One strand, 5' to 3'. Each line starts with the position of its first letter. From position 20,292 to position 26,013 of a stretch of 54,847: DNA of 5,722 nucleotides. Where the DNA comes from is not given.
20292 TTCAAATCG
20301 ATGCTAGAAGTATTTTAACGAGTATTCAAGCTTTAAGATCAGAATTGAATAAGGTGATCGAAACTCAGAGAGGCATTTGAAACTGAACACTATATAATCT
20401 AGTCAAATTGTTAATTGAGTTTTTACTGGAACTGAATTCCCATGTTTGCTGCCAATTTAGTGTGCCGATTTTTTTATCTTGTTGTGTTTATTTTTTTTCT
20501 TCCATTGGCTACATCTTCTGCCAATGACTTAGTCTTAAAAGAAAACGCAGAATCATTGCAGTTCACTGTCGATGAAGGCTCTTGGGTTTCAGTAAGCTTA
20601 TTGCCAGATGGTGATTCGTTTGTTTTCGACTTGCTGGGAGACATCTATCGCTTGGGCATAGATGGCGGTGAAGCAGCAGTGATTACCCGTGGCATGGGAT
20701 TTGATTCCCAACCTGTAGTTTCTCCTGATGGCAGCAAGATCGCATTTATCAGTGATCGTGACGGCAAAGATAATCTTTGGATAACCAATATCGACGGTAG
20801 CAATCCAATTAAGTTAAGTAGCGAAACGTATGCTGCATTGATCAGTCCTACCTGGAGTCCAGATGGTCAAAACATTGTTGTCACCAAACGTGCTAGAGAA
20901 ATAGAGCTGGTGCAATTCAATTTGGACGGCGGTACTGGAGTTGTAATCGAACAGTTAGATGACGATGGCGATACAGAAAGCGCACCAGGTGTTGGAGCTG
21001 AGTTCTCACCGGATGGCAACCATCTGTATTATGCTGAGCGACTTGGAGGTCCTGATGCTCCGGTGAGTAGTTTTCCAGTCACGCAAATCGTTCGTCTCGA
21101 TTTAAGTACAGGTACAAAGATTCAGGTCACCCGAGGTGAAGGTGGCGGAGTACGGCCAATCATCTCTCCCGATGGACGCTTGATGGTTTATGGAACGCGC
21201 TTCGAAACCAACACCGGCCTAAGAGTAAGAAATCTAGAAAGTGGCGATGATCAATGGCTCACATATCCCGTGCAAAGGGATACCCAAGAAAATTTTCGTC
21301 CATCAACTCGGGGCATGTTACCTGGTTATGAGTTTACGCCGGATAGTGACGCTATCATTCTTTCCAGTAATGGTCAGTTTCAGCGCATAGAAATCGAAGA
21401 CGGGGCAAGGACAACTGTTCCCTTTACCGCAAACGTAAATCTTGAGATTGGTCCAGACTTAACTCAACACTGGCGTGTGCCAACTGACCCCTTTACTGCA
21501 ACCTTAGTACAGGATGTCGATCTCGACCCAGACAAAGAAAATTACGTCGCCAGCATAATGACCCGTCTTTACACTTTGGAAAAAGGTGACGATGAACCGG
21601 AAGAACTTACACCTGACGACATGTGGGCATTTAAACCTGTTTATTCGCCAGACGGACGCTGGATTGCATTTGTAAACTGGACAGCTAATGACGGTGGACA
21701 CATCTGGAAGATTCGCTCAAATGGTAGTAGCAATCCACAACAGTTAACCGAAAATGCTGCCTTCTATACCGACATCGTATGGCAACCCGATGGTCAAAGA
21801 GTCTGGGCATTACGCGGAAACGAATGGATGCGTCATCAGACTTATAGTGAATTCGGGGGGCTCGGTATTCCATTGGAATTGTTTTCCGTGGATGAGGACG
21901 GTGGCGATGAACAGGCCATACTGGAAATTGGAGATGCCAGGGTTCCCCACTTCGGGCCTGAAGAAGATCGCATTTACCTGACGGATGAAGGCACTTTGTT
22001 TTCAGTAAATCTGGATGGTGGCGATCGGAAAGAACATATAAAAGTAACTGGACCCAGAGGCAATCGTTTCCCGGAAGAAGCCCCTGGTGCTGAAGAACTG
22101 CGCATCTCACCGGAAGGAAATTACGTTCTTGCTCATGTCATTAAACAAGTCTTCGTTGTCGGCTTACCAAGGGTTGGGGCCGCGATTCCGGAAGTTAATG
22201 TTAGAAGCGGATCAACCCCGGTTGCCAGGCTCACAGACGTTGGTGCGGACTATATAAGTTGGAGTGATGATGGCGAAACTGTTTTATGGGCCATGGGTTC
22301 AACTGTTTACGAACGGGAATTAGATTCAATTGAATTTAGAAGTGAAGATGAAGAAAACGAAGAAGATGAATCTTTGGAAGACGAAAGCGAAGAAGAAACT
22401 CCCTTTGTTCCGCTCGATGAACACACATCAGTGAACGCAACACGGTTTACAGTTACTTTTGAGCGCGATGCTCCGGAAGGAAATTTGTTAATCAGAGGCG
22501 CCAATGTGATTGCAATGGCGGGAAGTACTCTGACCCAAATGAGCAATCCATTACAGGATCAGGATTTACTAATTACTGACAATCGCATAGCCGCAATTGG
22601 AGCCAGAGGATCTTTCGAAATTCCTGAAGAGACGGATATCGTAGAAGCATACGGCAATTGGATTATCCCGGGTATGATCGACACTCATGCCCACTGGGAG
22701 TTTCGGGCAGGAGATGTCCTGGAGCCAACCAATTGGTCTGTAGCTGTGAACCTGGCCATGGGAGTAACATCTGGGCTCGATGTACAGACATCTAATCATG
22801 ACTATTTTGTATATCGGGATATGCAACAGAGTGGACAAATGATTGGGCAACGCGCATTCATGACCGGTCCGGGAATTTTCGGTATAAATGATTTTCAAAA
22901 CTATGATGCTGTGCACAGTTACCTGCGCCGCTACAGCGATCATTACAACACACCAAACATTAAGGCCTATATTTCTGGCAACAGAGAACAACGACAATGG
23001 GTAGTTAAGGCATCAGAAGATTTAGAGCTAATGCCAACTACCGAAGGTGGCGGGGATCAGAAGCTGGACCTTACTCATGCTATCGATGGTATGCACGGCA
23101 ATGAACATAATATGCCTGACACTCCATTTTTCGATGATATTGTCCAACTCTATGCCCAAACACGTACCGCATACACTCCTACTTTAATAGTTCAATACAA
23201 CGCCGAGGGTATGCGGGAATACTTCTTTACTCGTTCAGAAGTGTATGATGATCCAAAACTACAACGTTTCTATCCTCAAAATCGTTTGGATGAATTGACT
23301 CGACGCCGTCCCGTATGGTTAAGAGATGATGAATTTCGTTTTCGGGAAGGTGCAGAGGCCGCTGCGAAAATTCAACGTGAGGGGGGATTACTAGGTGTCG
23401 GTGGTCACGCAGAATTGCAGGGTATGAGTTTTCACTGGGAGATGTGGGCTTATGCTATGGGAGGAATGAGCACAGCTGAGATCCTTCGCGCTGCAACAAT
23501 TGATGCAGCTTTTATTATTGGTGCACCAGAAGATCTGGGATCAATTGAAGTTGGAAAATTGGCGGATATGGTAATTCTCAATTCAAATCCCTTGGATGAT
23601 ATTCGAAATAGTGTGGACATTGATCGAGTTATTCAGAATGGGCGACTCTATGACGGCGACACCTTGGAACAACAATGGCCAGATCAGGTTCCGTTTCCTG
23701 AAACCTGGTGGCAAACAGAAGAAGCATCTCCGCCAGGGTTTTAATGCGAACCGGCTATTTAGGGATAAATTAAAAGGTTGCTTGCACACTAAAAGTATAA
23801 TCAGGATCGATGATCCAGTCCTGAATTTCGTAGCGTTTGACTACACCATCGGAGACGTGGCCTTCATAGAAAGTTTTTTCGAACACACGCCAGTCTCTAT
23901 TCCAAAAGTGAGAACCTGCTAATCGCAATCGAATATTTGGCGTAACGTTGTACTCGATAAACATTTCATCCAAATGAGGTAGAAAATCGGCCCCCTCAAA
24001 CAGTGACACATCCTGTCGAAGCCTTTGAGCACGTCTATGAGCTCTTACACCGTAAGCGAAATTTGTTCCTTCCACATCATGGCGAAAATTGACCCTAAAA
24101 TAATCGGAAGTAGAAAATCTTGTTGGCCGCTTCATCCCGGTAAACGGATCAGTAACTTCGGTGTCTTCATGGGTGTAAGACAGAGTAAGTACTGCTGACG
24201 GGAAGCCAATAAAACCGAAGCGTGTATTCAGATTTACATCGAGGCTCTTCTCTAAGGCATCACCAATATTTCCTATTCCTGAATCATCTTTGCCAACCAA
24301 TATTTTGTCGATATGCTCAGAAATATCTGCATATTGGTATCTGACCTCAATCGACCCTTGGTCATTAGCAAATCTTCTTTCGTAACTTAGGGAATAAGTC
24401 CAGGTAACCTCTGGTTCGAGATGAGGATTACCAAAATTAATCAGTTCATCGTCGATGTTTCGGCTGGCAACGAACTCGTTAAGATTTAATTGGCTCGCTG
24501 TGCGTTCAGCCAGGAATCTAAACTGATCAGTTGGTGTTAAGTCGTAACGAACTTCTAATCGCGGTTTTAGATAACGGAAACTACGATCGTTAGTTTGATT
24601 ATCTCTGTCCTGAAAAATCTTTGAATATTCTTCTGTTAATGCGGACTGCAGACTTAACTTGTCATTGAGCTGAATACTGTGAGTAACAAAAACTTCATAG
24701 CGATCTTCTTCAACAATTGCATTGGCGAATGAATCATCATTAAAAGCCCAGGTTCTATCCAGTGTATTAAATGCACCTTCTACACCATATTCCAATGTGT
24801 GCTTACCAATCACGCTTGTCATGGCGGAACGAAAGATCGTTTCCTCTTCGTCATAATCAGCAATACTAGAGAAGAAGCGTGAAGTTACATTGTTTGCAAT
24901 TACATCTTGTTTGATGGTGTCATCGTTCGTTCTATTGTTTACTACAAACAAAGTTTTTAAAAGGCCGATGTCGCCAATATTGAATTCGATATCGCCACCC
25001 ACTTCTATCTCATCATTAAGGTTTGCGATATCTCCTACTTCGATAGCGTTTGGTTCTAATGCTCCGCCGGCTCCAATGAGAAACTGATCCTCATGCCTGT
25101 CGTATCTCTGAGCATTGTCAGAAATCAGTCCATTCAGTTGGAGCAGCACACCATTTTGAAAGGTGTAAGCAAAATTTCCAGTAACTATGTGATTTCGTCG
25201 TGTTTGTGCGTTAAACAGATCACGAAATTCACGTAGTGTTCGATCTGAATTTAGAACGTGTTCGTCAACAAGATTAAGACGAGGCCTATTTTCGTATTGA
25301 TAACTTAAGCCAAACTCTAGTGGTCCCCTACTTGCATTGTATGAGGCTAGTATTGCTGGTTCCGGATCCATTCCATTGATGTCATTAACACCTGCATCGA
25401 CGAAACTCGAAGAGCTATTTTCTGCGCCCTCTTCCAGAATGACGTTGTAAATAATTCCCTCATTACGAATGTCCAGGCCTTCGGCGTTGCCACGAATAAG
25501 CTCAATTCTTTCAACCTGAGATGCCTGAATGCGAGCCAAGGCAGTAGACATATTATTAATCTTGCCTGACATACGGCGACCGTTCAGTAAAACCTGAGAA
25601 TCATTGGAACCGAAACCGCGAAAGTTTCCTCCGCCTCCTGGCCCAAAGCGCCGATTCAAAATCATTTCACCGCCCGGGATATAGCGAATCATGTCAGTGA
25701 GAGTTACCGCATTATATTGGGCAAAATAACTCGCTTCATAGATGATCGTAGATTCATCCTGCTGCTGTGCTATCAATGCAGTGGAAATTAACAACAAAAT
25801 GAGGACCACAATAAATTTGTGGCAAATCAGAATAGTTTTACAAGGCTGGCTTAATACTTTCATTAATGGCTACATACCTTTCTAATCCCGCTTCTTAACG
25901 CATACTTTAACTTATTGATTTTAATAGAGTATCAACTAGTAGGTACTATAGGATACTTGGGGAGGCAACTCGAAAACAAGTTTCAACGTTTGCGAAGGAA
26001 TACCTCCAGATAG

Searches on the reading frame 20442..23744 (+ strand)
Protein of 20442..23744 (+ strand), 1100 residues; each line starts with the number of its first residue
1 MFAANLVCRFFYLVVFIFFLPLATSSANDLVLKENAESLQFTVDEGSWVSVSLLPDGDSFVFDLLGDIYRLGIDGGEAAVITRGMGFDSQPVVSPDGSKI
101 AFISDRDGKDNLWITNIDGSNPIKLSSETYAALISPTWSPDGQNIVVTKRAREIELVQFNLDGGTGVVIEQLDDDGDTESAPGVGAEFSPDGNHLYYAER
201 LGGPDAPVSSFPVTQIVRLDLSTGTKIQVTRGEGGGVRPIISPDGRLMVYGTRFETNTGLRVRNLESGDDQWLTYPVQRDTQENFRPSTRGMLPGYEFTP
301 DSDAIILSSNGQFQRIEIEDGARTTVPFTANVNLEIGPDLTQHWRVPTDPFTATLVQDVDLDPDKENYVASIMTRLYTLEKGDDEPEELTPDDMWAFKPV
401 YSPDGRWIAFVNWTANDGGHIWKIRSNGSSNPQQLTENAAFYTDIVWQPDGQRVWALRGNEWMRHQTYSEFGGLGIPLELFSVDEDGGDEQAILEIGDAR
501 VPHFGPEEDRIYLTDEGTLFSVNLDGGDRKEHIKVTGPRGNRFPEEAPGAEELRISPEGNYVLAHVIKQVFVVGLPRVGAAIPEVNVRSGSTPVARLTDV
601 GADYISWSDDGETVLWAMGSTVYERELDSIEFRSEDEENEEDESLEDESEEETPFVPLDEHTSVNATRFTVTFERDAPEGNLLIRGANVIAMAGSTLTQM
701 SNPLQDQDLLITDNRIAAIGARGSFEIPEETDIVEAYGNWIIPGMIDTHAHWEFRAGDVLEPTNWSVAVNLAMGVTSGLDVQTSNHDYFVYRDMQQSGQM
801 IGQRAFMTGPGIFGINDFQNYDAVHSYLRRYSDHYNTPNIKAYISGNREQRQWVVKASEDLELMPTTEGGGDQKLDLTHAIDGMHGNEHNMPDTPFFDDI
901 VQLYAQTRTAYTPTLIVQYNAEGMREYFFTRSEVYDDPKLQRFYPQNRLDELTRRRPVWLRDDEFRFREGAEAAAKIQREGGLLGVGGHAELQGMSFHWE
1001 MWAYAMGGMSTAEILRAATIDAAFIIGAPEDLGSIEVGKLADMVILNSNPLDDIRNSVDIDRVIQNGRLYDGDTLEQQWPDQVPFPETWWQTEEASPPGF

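Call 7: search_protein_families(library=pfam, proteins=[window:20442-23744:+], max_evalue=0.001)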
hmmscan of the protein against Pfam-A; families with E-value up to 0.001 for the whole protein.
window:20442-23744:+ (1100 aa): 6 families
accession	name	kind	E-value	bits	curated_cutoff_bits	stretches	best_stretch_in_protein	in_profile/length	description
PF07676.18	PD40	-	5.8e-23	80.7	20.9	1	83-114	6-38/38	WD40-like Beta Propeller Repeat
PF01979.26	Amidohydro_1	-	4.4e-15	56.2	25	1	1002-1068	264-343/345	Amidohydrolase family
PF07969.17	Amidohydro_3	-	1.3e-09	38.5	29.7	1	1002-1052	400-450/472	Amidohydrolase family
PF25174.1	Beta-prop_THOC3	-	3.5e-06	26.7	305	0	127-197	85-146/272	THOC3 beta-propeller domain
PF10647.15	Gmad1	-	0.00042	20.7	20.5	0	91-158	28-92/251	Lipoprotein LpqB beta-propeller domain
PF00930.27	DPPIV_N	-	0.00063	19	22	0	86-128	43-81/354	Dipeptidyl peptidase IV (DPP IV) N-terminal region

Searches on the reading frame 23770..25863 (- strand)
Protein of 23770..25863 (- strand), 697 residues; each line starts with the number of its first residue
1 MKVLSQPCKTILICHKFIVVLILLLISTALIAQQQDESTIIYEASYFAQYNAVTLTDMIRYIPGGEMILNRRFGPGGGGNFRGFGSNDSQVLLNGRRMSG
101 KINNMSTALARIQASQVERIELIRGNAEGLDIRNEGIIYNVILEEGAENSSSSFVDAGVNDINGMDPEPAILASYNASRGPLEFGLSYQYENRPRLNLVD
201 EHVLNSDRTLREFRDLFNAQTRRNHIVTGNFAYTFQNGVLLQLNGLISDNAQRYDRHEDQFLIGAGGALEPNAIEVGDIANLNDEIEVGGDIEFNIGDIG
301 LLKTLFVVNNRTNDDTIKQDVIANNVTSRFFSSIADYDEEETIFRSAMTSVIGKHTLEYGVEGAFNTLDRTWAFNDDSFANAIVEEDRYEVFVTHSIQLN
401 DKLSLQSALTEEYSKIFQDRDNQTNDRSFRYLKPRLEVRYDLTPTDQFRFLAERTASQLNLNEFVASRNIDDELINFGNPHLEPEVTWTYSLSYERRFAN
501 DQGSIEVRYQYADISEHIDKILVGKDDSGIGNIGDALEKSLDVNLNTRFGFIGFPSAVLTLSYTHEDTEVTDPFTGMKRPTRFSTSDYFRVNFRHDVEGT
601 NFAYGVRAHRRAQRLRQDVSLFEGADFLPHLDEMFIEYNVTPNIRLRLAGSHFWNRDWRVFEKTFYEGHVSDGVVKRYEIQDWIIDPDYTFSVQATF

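Call 8: search_protein_families(library=pfam, proteins=[window:23770-25863:-], max_evalue=0.001)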
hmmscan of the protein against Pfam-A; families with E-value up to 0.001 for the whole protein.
window:23770-25863:- (697 aa): 3 families
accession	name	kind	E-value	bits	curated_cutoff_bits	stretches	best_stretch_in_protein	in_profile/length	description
PF00593.30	TonB_dep_Rec_b-barrel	-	1.4e-13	52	27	1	189-594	35-391/436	TonB dependent receptor-like, beta-barrel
PF07715.20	Plug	-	1.2e-12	48.7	23.9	1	37-127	7-95/107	TonB-dependent Receptor Plug Domain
PF14905.12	OMP_b-brl_3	-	5e-12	46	27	1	309-596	19-325/408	Outer membrane protein beta-barrel family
